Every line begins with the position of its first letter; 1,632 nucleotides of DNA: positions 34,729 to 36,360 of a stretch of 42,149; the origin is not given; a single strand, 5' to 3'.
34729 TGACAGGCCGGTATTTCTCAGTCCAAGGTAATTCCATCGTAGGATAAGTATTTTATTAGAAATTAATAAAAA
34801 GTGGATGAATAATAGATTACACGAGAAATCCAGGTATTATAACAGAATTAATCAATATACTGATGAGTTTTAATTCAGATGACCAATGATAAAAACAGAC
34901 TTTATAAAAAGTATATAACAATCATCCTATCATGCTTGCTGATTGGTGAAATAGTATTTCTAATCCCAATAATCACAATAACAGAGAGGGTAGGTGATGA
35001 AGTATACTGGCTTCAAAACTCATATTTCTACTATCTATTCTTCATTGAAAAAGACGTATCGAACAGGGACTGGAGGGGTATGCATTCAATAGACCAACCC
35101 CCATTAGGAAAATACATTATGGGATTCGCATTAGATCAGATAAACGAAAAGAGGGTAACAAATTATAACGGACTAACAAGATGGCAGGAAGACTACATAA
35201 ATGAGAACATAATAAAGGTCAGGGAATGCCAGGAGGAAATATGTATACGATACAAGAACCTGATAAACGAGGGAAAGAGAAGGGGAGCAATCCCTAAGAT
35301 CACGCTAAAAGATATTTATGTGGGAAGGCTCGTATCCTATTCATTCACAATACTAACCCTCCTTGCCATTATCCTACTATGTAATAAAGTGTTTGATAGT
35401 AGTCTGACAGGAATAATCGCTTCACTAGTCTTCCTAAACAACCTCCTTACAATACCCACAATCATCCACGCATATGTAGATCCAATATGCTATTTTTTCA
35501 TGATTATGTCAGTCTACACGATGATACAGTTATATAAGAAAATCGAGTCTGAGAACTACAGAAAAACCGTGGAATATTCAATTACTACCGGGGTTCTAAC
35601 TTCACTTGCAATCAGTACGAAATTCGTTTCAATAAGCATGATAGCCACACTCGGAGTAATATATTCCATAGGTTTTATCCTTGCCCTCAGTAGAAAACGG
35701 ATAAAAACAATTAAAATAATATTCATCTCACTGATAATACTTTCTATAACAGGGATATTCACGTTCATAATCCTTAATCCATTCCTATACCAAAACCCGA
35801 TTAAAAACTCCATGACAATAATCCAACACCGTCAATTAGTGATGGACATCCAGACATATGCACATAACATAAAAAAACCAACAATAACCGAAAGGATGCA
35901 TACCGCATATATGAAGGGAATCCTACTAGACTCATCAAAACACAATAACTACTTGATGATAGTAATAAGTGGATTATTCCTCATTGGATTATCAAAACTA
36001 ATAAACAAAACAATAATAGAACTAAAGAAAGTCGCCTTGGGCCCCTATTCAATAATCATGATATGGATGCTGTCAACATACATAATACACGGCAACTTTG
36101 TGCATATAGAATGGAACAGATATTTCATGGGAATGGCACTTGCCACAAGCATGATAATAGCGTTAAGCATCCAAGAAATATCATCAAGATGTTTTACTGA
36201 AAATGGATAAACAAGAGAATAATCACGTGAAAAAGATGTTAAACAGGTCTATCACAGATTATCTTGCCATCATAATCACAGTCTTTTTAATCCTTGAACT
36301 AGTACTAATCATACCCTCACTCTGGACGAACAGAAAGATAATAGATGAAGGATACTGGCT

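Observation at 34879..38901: Translationally coupled triplet of PMT-like (GT39-type) transferases: a candidate archaeal protein O-glycosylation machine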

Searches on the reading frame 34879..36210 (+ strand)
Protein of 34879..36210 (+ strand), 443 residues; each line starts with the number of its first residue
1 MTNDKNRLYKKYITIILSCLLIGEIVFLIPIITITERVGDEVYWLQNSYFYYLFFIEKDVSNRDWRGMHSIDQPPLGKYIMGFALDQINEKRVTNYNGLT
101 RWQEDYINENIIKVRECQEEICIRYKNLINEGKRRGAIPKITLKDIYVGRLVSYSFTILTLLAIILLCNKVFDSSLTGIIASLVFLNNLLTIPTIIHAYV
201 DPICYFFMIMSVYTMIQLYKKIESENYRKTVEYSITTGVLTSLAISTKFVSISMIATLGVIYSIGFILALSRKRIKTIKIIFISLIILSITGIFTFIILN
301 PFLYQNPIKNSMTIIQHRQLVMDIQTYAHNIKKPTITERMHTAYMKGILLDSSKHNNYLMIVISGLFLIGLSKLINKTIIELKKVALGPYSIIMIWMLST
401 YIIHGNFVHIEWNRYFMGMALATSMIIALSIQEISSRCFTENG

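Call 3: search_protein_families(library=pfam, proteins=[window:34879-36207:+], max_evalue=1)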
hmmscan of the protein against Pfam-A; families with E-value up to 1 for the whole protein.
window:34879-36207:+ (443 aa): 2 families
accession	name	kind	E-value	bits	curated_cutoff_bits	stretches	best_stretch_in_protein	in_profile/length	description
PF02366.24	PMT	-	5.1e-06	26.7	22.7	1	150-289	86-226/245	Dolichyl-phosphate-mannose-protein mannosyltransferase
PF07954.16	DUF1689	-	0.87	10.4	25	0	308-376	22-82/148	Protein of unknown function (DUF1689)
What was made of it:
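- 34879..36210 (+): T1, 443-aa GT-C class A glycosyltransferase of the PMT-like family. Pfam PMT 26.7 bits (call 3).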

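Call 4: search_protein_families(library=ncbifam, proteins=[window:34879-36207:+], max_evalue=1)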
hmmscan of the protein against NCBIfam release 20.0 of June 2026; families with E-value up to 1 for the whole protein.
window:34879-36207:+ (443 aa): 1 family
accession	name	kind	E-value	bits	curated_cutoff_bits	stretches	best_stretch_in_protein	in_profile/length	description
NF009784.2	PRK13279.1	equivalog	0.25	9.9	567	1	150-291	84-216/539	lipid IV(A) 4-amino-4-deoxy-L-arabinosyltransferase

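Call 7: search_solved_structures(query=A1, max_evalue=10, show_alignments=2)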
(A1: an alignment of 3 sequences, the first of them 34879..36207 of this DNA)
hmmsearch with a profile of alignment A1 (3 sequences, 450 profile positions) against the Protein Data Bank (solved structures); distinct sequences matched with E-value up to 10: 2.
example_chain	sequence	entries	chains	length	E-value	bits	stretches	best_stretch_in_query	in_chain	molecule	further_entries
9i5k_A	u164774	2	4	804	0.19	13.7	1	186-269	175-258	Dolichyl-phosphate-mannose--protein mannosyltransferase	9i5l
5o9z_N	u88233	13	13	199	6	8.8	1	91-151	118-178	Zinc finger matrin-type protein 2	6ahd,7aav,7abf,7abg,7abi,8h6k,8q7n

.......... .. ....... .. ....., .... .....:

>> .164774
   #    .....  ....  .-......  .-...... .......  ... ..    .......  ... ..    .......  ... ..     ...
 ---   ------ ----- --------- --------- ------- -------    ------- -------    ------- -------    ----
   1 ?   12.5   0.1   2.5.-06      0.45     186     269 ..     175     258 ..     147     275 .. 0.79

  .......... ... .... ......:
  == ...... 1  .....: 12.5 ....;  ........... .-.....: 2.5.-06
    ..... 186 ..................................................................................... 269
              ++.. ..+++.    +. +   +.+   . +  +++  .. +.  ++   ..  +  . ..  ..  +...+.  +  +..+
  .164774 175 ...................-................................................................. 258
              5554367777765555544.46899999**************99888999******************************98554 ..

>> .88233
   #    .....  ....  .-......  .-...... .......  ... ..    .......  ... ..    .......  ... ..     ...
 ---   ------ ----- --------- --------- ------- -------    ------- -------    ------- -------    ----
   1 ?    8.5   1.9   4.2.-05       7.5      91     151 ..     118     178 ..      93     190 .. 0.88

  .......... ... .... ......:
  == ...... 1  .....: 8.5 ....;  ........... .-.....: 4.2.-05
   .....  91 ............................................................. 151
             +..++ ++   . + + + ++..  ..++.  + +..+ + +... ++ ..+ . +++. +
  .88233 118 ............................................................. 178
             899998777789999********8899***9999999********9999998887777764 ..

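Call 9: find_homologous_proteins(query=window:34879-36207:+, max_evalue=0.001)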
Query window:34879-36207:+ (443 aa): 3 proteins with E <= 0.001 among 8000 candidates.
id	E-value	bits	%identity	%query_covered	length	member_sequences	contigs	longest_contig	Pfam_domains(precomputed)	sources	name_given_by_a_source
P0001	1.7e-102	362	44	94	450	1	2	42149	-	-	-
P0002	6.6e-73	264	36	98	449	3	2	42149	-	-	-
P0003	6.0e-9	54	24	87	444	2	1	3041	PF02366.25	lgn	-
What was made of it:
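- Checked: The E-values are 1.7e-102 and 6.6e-73 (call 9), so this is far beyond chance.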

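Call 13: find_encoding_contigs(protein=P0003, flank=10000)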
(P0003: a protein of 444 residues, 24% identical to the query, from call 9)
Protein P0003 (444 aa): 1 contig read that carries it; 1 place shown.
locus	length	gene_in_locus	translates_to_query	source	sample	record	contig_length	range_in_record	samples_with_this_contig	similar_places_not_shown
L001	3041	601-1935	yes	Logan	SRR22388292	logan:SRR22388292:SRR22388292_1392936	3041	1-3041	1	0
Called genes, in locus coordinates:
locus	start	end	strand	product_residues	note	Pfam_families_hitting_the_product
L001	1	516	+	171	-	?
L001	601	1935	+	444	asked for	PF02366:PMT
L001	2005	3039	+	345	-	?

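Call 18: find_related_loci(query=A2, collection=genome_contigs, flank=10000)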
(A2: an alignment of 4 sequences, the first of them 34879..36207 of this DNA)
Query A2 (443 aa) in genome_contigs; peptide patterns used: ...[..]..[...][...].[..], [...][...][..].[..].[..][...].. (x = any residue, [..] = any of these).
8 stretches matched a pattern, but none encodes a relative of the query by tblastn (E <= 1e-3).

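Call 21: predict_structure(alignment_id=A2)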
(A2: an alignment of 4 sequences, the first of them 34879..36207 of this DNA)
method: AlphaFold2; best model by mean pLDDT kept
length: 443 residues; sequences in the alignment: 4
mean_pLDDT: 76.6   pTM: 0.82
mean pLDDT of the five models: 76.6, 62.9, 59.3, 57.9, 57.3
residues with pLDDT >= 90: 136; 70-90: 166; 50-70: 93; < 50: 48
segments of 3 or more residues with pLDDT < 50: 62-72, 95-116, 131-137
pLDDT, mean of each block of 10 residues (from residue 1): 64 86 78 58 71 60 44 66 74 49 47 47 51 48 80 90 94 90 88 79 91 95 93 96 85 90 92 91 95 86 73 67 56 69 83 74 93 94 87 93 68 76 94 77 43
secondary structure, 60 per line:
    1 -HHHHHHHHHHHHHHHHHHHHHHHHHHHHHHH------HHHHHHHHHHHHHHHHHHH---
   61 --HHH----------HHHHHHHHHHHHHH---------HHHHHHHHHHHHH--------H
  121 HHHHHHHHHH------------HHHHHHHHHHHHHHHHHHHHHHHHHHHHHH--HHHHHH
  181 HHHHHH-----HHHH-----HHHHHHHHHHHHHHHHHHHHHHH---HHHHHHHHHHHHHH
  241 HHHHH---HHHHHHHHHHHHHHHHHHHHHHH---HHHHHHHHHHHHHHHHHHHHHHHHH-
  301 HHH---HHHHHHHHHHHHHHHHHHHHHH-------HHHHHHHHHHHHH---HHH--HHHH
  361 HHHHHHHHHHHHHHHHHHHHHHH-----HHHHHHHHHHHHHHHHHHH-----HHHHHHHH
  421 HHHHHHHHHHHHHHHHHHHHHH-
elements in order: H2-32 H39-57 H76-89 H99-111 H120-130 H143-172 H175-186 H192-195 H201-223 H227-245 H249-271 H275-299 H307-328 H336-348 H357-383 H389-407 H413-442

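Call 23: search_protein_representatives(alignment_id=A2)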
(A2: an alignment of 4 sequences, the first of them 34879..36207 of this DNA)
Query: 4 sequences, 435 profile positions. Proteins with E-value up to 0.001 (for the whole library): 1912; up to 1e-10: 895; up to 1e-30: 132. The best 150 are listed.
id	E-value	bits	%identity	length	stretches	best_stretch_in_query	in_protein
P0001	3.4e-199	678.8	-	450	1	5-434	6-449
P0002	9.9e-194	660.7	-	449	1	1-433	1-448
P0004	4.1e-84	299.5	-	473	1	6-429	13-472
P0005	1.5e-83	297.7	-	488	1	11-424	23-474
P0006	1.5e-82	294.3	-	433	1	19-427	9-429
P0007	4.5e-82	292.8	-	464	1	10-425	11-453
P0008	2.0e-81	290.6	-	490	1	5-426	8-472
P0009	9.4e-80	285.1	-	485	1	13-424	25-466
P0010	6.1e-78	279.2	-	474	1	14-418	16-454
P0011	4.3e-72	259.9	-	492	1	8-424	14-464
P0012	9.1e-71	255.5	-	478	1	39-424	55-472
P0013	2.3e-70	254.2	-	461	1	33-424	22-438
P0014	3.7e-69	250.2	-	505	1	37-427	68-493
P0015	4.4e-69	250.0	-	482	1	8-421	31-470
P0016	1.3e-66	241.9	-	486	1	37-424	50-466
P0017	1.5e-66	241.6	-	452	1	13-421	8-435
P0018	1.2e-65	238.7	-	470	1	14-428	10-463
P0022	5.8e-64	233.1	-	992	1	7-423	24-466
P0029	2.9e-59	217.6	-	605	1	13-422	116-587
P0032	1.6e-56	208.6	-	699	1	9-424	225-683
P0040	8.6e-54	199.6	-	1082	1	15-420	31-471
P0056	9.3e-45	169.8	-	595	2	136-423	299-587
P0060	2.4e-44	168.4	-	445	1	18-421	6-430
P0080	4.5e-37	144.5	-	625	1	18-427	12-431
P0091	7.7e-35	137.1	-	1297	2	12-424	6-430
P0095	2.8e-34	135.3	-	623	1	33-423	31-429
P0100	1.4e-33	133.0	-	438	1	15-424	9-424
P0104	1.9e-33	132.5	-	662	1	15-433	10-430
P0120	3.0e-32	128.6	-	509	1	5-422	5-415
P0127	3.0e-31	125.3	-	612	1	13-424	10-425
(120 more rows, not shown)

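Call 25: fold_search(model_id=the predicted structure, library=pdb)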
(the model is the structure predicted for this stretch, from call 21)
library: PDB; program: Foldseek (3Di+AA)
matches with E <= 10: 250; with E <= 0.001: 3
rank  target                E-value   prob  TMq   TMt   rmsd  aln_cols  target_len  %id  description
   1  9i5k_A                1.6e-04  1.00  0.51  0.47   9.0       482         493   14  Structure of the Chaetomium thermophilum Pmt4 homodimer (C2 symmetry) (released 2025-12-24)
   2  7e9s_A                3.6e-04  1.00  0.44  0.25  13.9       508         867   13  Archaeal oligosaccharyltransferase AglB from Archaeoglobus fulgidus in complex with an inhibitory peptide and a dolich (released 2021-09-08)
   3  3waj                  4.7e-04  1.00  0.47  0.28  14.1       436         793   12  Crystal structure of the Archaeoglobus fulgidus oligosaccharyltransferase (O29867_ARCFU) complex with Zn and sulfate (released 2013-10-30)
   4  3wak                  1.3e-03  1.00  0.45  0.25  16.5       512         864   12  Crystal structure of the Archaeoglobus fulgidus oligosaccharyltransferase (O29867_ARCFU) in the apo form (released 2013-10-30)
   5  5gmy_A                1.5e-03  1.00  0.45  0.26  14.6       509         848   13  Crystal structure of the Archaeoglobus fulgidus oligosaccharyltransferase (O29867_ARCFU) tethered with an acceptor pep (released 2017-02-01)
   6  5ezm                  1.8e-03  1.00  0.54  0.46   6.4       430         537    9  Crystal Structure of ArnT from Cupriavidus metallidurans in the apo state (released 2016-02-17)
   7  8b6l_I                2.4e-03  1.00  0.47  0.32  17.4       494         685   11  Subtomogram average of the human Sec61-TRAP-OSTA-translocon (released 2022-12-07)
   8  5f15                  2.6e-03  1.00  0.53  0.45   6.4       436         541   10  Crystal Structure of ArnT from Cupriavidus metallidurans bound to Undecaprenyl phosphate (released 2016-02-17)
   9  9i5l_A                2.6e-03  1.00  0.39  0.26   8.2       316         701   18  Structure of the Chaetomium thermophilum Pmt4 homodimer (C1 symmetry) (released 2025-12-24)
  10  9n9j_I                3.1e-03  1.00  0.44  0.30  15.7       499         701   10  Structure of a GRP94 folding intermediate engaged with a CCDC134- and FKBP11-bound secretory translocon (released 2025-11-19)
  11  6p25_B                5.2e-03  1.00  0.42  0.28   6.0       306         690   17  Structure of S. cerevisiae protein O-mannosyltransferase Pmt1-Pmt2 complex bound to the sugar donor and a peptide acce (released 2019-07-10)
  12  8age_A                5.9e-03  1.00  0.47  0.34  14.9       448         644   12  Structure of yeast oligosaccharylransferase complex with acceptor peptide bound (released 2022-12-07)
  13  9e61_A                6.4e-03  1.00  0.40  0.26   7.8       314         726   13  Cryo-EM structure of Saccharomyces cerevisiae Pmt4 apo form (released 2025-10-15)
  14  7oci_F                6.4e-03  1.00  0.44  0.32  15.8       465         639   12  Cryo-EM structure of yeast Ost6p containing oligosaccharyltransferase complex (released 2022-02-16)
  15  8agb_A                6.4e-03  1.00  0.41  0.30  15.4       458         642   12  Structure of yeast oligosaccharylransferase complex with lipid-linked oligosaccharide bound (released 2022-12-07)
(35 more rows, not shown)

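Call 27: list_cluster_members(proteins=[P0004, P0005, P0006, P0010, P0017, P0022, P0040, P0060, P0100, P0120])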
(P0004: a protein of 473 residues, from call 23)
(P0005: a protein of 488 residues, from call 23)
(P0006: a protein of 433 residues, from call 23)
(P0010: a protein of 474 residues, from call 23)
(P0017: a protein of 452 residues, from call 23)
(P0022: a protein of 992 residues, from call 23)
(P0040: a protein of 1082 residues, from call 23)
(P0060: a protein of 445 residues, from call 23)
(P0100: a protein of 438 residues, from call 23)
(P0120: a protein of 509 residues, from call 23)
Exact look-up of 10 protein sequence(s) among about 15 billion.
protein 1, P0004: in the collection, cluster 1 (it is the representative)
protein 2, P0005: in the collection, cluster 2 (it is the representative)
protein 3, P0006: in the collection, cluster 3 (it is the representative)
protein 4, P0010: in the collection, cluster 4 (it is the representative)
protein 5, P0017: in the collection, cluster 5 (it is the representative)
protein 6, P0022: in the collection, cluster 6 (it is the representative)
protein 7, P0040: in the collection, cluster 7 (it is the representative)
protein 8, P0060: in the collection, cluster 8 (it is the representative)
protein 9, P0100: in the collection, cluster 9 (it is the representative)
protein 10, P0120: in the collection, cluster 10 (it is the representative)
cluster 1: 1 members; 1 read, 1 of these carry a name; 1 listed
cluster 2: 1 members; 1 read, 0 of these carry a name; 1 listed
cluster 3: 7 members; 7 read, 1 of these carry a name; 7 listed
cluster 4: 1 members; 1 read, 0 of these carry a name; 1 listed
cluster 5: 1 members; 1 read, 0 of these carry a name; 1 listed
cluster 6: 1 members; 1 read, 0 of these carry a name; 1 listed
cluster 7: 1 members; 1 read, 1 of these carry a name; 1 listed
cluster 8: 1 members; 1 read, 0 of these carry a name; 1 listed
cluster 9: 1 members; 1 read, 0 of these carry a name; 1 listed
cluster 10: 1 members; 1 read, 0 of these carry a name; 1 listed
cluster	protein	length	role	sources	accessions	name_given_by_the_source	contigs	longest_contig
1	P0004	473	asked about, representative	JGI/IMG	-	hypothetical protein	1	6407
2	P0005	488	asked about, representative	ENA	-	-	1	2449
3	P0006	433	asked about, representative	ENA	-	-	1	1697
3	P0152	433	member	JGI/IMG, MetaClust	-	\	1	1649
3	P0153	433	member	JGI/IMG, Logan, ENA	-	-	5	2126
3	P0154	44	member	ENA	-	-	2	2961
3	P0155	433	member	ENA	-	-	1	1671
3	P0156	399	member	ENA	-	-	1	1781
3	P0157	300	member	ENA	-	-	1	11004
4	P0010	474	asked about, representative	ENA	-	-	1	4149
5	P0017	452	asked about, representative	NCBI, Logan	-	-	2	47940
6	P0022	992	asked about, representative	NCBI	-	-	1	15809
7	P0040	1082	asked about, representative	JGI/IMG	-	hypothetical protein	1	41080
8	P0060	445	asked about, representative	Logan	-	-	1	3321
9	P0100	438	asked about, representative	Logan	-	-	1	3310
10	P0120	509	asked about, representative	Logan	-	-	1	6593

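Call 28: find_encoding_contigs(protein=window:34879-36210:+, flank=10000, max_places=6)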
Protein window:34879-36210:+ (443 aa): 2 contigs read that carry it; 2 places shown.
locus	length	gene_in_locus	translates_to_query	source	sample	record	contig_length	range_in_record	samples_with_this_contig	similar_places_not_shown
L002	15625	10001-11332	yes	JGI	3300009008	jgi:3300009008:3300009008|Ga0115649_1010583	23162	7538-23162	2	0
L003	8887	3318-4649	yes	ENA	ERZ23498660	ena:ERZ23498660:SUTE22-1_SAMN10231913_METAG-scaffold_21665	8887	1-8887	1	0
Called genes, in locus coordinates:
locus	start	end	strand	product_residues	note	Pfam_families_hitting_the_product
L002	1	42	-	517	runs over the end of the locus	PF02366:PMT, PF13231:PMT_2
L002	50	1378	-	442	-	PF00884:Sulfatase, PF01663:Phosphodiest, PF16347:SGSH_C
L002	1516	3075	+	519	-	PF02366:PMT, PF13231:PMT_2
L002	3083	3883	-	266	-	-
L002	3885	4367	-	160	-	-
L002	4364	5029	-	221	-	PF00535:Glycos_transf_2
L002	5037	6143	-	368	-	PF00579:tRNA-synt_1b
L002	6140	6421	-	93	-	-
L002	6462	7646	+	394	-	PF01142:TruD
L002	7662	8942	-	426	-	PF02878:PGM_PMM_I, PF02879:PGM_PMM_II, PF02880:PGM_PMM_III, PF00408:PGM_PMM_IV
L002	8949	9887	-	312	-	PF03215:Rad17 (faint), PF05496:RuvB_N, PF01078:Mg_chelatase (faint), PF25199:nSTAND_NTPase5 (faint), PF00004:AAA, PF13177:DNA_pol3_delta2, PF25361:AAA_lid_RFC1 (weak), PF08542:Rep_fac_C, +1 more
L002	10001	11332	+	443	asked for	PF02366:PMT (weak)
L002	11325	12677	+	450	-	-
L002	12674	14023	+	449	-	-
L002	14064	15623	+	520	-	?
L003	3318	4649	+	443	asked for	PF02366:PMT (weak)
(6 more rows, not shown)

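Call 31: search_protein_families(library=pfam, alignment_id=A3, max_evalue=0.01)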
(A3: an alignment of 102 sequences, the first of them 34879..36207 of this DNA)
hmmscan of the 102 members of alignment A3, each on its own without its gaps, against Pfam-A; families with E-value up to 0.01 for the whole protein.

A. member 1, window:34879-36207:+ (443 aa): 1 family
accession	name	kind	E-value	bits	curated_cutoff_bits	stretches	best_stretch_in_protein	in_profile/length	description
PF02366.24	PMT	-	5.1e-06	26.7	22.7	1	150-289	86-226/245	Dolichyl-phosphate-mannose-protein mannosyltransferase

B. families by the number of members that match (of 102 scanned): 13 families
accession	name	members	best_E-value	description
PF02366.24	PMT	88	1.4e-14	Dolichyl-phosphate-mannose-protein mannosyltransferase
PF13231.12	PMT_2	43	4.1e-09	Dolichyl-phosphate-mannose-protein mannosyltransferase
PF02516.20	STT3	2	1.4e-05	Oligosaccharyl transferase STT3, N-terminal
PF02322.20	Cyt_bd_oxida_II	2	0.0006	Cytochrome bd terminal oxidase subunit II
PF14897.12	EpsG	1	0.00044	EpsG family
PF05545.16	FixQ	1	0.00067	Cbb3-type cytochrome oxidase component FixQ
PF20100.4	DUF6490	1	0.00092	Family of unknown function (DUF6490)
PF20176.3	DUF6541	1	0.00098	Family of unknown function (DUF6541)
PF07226.16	DUF1422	1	0.0029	Protein of unknown function (DUF1422)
PF06728.19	PIG-U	1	0.0033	GPI transamidase subunit PIG-U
PF11166.13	DUF2951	1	0.006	Protein of unknown function (DUF2951)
PF07062.17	Clc-like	1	0.0071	Clc-like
PF13567.11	DUF4131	1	0.0083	Domain of unknown function (DUF4131)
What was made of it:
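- On GT39 protein O-mannosyltransferase (PMT): 88 of 102 relatives match at E<=0.01 (call 31). No hit in T1-T3 (call 3) or in any of 102 relatives (call 31).
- On Oligosaccharyltransferase AglB/STT3 (GT66): No STT3 hit in T1-T3 (call 3), and only 2 of 102 relatives have weak hits (call 31).
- Closest known: Protein O-mannosyltransferases, CAZy GT39. Different: No PMT_4TMC match in any of 102 members (call 31).
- Closest known: ArnT / GT83 and the wider Pfam PMT_2. Same: 43 of 102 family members give weak PMT_2 hits (call 31).
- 88 of 102 members match Pfam PMT and 43 match PMT_2 (call 31). The PMT_4TMC module, which carries the R-x2-Y motif of the PMT acceptor groove, is not detected (calls 3, 31). 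PMT_4TMC is absent (call 31).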

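Call 33: find_related_loci(query=A4, collection=genome_contigs, flank=8000)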
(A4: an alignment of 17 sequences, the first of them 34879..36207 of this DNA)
Query A4 (443 aa) in genome_contigs; peptide patterns used: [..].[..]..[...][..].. (x = any residue, [..] = any of these).
12 stretches matched a pattern; 2 encode a relative of the query (tblastn E <= 1e-3); 2 distinct loci.
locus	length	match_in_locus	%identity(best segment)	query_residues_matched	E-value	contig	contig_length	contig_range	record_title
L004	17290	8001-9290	30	17-433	1e-51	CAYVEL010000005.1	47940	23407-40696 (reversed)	MAG TPA_asm: uncultured Candidatus Saccharibacteria bacterium isolate SRP220891_co5_92 genome assembly, contig: NODE_263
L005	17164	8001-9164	22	39-434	2e-21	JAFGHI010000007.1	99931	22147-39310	MAG: Candidatus Omnitrophota bacterium isolate Zod_Metabat.1447 k87_1077870, whole genome shotgun sequence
